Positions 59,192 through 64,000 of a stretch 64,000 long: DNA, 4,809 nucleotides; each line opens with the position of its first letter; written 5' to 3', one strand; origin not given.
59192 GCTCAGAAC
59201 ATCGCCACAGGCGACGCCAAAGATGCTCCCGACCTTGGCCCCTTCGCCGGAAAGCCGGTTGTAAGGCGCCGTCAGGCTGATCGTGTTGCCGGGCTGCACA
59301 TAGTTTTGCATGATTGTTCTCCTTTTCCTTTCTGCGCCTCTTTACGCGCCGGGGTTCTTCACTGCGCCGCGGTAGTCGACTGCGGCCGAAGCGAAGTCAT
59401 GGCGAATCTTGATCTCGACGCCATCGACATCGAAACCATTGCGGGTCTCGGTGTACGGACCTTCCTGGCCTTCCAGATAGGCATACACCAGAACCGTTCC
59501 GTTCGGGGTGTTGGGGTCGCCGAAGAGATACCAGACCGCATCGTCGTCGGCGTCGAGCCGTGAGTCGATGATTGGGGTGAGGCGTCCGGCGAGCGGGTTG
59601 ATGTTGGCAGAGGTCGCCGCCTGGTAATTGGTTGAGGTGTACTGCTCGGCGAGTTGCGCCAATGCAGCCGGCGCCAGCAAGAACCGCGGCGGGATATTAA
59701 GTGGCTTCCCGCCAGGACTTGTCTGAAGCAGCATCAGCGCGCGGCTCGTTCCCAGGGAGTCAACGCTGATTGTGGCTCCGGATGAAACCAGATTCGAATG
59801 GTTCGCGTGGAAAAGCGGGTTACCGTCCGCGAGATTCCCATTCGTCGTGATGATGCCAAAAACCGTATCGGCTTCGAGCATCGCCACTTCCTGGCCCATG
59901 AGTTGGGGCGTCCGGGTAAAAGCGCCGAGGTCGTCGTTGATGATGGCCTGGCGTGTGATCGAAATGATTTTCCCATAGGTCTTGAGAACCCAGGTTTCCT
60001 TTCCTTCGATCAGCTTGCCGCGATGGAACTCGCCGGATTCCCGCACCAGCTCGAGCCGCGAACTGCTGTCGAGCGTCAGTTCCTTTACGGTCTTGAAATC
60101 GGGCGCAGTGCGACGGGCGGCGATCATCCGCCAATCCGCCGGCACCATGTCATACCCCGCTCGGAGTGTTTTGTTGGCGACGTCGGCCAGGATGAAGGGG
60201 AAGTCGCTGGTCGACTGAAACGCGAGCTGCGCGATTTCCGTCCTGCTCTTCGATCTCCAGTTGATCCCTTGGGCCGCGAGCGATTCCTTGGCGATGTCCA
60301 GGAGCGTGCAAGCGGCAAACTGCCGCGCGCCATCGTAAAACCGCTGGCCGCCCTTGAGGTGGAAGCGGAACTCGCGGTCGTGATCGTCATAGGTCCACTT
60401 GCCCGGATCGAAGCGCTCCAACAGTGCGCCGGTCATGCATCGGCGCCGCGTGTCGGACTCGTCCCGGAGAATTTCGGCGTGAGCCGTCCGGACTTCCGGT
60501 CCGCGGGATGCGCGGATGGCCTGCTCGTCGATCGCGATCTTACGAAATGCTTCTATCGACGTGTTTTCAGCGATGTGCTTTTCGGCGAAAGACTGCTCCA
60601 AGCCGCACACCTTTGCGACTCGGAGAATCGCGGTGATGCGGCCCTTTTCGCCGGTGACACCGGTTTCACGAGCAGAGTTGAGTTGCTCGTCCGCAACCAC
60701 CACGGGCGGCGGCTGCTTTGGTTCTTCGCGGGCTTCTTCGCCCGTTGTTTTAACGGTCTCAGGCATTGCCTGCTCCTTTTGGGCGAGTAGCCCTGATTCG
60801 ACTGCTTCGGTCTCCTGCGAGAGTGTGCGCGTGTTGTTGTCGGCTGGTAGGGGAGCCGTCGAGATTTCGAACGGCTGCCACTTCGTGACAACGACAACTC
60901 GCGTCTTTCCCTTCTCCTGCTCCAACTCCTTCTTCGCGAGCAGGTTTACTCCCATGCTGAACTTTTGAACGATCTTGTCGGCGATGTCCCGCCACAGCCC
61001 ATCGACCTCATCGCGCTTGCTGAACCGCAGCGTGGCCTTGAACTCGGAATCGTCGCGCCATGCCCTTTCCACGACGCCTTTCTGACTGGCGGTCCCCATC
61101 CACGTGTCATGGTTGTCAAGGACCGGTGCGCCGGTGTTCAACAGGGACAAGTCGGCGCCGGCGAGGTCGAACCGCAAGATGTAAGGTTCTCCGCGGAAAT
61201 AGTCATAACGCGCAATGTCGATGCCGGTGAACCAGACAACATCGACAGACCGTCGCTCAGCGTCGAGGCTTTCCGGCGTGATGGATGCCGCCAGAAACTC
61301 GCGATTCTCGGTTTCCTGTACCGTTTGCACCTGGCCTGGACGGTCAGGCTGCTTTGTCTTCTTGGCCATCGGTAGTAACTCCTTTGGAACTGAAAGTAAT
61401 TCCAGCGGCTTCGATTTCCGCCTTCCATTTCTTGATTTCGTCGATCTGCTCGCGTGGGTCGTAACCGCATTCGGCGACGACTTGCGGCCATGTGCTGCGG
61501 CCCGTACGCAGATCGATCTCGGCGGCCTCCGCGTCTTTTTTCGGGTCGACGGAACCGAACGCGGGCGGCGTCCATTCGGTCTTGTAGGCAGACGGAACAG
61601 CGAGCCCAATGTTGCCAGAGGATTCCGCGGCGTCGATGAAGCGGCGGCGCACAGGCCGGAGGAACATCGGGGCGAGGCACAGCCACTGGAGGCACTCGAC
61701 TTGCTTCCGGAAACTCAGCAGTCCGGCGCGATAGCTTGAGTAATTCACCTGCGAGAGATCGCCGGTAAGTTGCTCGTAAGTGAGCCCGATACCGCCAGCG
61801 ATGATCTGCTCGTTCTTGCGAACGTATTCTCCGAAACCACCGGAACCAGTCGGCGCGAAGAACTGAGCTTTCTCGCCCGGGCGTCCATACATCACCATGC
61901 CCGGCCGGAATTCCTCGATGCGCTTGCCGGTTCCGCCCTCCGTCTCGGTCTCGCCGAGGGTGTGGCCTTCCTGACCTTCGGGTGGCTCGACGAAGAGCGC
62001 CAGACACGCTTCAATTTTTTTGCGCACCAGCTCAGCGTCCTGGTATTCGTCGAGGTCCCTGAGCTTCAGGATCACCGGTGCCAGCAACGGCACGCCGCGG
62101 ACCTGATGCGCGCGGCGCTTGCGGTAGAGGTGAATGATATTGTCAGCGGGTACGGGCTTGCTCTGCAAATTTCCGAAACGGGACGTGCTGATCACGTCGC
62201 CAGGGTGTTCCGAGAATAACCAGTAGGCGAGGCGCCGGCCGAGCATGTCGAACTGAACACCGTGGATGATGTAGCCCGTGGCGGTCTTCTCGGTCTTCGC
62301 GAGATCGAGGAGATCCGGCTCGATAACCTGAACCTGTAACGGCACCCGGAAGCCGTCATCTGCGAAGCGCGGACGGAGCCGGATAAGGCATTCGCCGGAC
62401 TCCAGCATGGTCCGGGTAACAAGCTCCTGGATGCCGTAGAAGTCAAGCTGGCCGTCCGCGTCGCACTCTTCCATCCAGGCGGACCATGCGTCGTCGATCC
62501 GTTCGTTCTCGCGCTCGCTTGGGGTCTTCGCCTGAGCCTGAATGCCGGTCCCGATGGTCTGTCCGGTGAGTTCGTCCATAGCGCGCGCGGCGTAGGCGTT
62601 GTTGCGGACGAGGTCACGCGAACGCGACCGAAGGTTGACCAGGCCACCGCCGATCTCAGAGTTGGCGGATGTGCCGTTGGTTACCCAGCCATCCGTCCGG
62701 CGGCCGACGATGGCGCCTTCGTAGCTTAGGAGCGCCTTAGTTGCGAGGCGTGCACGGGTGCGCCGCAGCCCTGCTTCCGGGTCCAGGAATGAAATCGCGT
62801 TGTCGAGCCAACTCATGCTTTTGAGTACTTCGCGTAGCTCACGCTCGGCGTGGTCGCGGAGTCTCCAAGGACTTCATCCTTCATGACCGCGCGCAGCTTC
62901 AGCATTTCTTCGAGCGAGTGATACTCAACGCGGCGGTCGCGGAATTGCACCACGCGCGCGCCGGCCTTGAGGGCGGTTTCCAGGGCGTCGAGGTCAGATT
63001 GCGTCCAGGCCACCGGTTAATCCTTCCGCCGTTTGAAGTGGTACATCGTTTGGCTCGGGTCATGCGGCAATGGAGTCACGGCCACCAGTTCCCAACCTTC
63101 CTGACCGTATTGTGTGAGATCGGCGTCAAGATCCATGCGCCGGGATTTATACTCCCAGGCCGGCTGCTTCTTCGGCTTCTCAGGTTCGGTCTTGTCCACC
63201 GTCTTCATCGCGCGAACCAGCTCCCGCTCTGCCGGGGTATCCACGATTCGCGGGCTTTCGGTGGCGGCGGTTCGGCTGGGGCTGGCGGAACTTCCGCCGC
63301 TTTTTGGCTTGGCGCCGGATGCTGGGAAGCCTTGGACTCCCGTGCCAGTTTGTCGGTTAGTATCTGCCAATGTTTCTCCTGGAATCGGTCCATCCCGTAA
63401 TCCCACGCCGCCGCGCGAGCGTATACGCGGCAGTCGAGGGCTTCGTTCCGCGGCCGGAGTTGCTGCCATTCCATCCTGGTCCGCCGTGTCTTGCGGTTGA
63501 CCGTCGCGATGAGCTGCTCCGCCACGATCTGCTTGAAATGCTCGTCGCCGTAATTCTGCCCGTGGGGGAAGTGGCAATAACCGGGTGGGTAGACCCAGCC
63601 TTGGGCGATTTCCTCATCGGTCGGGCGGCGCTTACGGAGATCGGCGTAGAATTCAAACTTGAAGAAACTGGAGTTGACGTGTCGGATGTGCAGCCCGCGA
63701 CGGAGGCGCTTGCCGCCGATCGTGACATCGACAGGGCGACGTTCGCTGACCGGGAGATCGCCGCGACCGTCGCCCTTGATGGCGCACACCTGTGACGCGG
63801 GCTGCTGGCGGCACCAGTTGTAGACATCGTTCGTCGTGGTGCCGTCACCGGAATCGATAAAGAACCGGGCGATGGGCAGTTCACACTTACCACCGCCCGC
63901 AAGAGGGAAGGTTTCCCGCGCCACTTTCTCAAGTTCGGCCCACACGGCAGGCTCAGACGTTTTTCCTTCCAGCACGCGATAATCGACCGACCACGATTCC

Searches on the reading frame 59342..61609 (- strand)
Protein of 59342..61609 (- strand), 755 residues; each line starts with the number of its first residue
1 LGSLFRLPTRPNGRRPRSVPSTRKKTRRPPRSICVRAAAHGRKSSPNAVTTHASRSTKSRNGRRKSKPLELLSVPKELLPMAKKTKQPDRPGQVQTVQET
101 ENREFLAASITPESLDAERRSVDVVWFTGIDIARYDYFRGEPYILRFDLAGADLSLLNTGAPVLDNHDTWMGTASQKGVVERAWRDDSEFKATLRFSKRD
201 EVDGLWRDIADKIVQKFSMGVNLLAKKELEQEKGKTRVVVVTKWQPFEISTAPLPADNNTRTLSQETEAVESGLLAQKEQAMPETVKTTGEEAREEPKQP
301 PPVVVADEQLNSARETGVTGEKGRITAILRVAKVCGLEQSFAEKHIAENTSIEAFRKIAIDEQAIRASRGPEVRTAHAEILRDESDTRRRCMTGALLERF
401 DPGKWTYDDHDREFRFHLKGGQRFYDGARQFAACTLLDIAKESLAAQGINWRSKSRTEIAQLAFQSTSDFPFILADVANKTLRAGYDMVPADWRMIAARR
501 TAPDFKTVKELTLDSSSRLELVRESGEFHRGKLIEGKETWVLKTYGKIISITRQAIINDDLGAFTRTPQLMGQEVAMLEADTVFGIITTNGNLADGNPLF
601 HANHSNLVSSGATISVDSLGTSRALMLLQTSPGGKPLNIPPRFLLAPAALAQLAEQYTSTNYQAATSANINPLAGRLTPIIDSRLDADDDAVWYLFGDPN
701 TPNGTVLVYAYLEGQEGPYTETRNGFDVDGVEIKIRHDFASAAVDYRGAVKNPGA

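Call 52: search_protein_families(library=phrogs, proteins=[window:59342-61609:-], max_evalue=0.001)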
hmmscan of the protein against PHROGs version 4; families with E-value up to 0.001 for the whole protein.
window:59342-61609:- (755 aa): 8 families
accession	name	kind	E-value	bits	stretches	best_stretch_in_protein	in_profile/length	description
phrog_4523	-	head and packaging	1.5e-179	599.8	2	423-755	314-644/644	major head and protease protein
phrog_133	-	head and packaging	3.9e-89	301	1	260-754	193-667/668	head maturation protease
phrog_26519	-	unknown function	1e-26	94.8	1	566-751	4-189/192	-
phrog_617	-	head and packaging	1.9e-21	77.6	1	100-377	8-270/626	major head protein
phrog_29592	-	unknown function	1.3e-20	74.2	1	492-752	618-888/893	-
phrog_371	-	head and packaging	5.7e-09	36.7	1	480-610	18-147/303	major head protein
phrog_11321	-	unknown function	7.1e-06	26.7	1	151-279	23-150/327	-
phrog_3244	-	head and packaging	1.4e-05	26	1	162-276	72-187/326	head maturation protease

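Call 89: search_dna_similar(query=window:59342-61609:-, collection=phages, mode=protein, max_rows=12, max_evalue=1e-10)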
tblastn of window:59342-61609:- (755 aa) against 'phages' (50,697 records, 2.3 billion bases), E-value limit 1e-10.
Records with a match: 137; places in all: 137; records where one place covers at least 80% of the query: 36.
Best place of each record, by identity: <60% 137.
By first word of the organism name: Pseudomonas 32; Escherichia 19; Ralstonia 11; Rhodobacter 11; Enterobacteria 10; Vibrio 9; Stx2a-converting 7; Bordetella 3; Synechococcus 2; Stenotrophomonas 2; and 22 more.
By host as written in the record: Pseudomonas aeruginosa 26; - 19; Escherichia coli 14; Rhodobacter capsulatus YW1 11; Ralstonia solanacearum 9; Shewanella 4; Bordetella bronchiseptica 3; Escherichia coli K12 2; and 41 more.
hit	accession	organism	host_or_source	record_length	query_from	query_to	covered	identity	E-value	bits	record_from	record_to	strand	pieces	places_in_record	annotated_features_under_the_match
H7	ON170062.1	Ralstonia phage YO023_3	Ralstonia solanacearum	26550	114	755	85%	34.9%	3e-100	345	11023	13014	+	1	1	record has no annotation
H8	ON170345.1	Ralstonia phage YO375_1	Ralstonia solanacearum R300, UW27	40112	114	755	85%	34.7%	8e-99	341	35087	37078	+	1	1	record has no annotation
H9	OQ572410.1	Pseudomonas phage Y8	Pseudomonas aeruginosa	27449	86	754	89%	33.0%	7e-93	324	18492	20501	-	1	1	record has no annotation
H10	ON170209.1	Ralstonia phage YO122_2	Ralstonia solanacearum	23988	114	755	85%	34.3%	1e-99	343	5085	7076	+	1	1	record has no annotation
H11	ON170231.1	Ralstonia phage YO135_4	Ralstonia solanacearum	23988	114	755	85%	34.3%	1e-99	343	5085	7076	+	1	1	record has no annotation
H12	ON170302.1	Ralstonia phage YO178_1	Ralstonia solanacearum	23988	114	755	85%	34.3%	1e-99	343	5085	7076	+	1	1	record has no annotation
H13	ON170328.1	Ralstonia phage YO194_2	Ralstonia solanacearum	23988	114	755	85%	34.3%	1e-99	343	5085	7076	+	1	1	record has no annotation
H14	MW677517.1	Rhodobacter phage RcKemmy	Rhodobacter capsulatus YW1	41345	52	754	93%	31.2%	4e-83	295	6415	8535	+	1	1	9: major capsid and protease fusion protein | 8: portal protein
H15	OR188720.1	Pseudomonas phage LPPA33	Pseudomonas aeruginosa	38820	106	754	86%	33.5%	1e-93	326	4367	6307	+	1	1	hypothetical protein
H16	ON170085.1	Ralstonia phage YO041_1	Ralstonia solanacearum R286, UW275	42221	114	755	85%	33.4%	6e-93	324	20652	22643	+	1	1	record has no annotation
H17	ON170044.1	Ralstonia phage YO015_5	Ralstonia solanacearum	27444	114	755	85%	33.2%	2e-93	326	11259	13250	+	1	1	record has no annotation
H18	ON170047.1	Ralstonia phage YO016_5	Ralstonia solanacearum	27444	114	755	85%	33.2%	2e-93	326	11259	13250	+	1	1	record has no annotation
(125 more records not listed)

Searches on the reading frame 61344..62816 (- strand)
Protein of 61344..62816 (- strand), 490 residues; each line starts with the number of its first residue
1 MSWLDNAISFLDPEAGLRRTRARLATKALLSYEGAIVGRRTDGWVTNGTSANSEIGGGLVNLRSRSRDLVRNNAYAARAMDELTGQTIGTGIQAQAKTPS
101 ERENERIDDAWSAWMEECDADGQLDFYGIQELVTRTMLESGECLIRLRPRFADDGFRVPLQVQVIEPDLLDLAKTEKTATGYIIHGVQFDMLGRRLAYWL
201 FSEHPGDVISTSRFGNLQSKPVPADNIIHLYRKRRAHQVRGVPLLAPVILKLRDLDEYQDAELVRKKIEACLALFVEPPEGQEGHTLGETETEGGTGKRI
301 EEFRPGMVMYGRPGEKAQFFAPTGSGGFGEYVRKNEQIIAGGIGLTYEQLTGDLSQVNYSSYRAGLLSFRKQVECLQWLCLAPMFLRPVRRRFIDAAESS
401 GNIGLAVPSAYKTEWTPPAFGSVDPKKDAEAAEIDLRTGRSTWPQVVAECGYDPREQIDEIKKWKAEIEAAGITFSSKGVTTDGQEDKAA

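Call 52: search_protein_families(library=phrogs, proteins=[window:61344-62816:-], max_evalue=0.001)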
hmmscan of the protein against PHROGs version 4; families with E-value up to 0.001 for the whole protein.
window:61344-62816:- (490 aa): 3 families
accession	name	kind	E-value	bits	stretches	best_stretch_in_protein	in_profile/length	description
phrog_21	-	head and packaging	3.5e-101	340.8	1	1-486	8-515/1362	portal protein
phrog_537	-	head and packaging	3.5e-33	115.7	1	308-486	33-217/233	portal protein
phrog_12037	-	unknown function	4.6e-05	24.2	1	3-201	3-204/212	-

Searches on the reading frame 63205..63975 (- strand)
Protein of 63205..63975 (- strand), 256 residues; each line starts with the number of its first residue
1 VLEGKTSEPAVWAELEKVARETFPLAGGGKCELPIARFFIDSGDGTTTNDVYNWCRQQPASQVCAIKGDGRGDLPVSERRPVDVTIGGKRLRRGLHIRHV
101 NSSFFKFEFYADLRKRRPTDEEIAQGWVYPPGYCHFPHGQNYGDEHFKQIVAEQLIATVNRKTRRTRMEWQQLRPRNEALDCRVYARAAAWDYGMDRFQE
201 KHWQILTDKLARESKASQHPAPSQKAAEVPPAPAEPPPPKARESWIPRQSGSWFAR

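Call 94: search_protein_families(library=phrogs, proteins=[window:63205-63975:-], max_evalue=0.001)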
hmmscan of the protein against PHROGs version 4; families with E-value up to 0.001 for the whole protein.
window:63205-63975:- (256 aa): 4 families
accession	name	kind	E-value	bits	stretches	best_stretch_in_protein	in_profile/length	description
phrog_15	-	head and packaging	9.7e-53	180.8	1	2-255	748-987/1330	terminase large subunit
phrog_3028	-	unknown function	3.1e-30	106.6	1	31-220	15-184/203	-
phrog_37509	-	unknown function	1.8e-06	29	1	99-216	36-141/189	-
phrog_16406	-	unknown function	1.1e-05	25.3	1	31-195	239-387/601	-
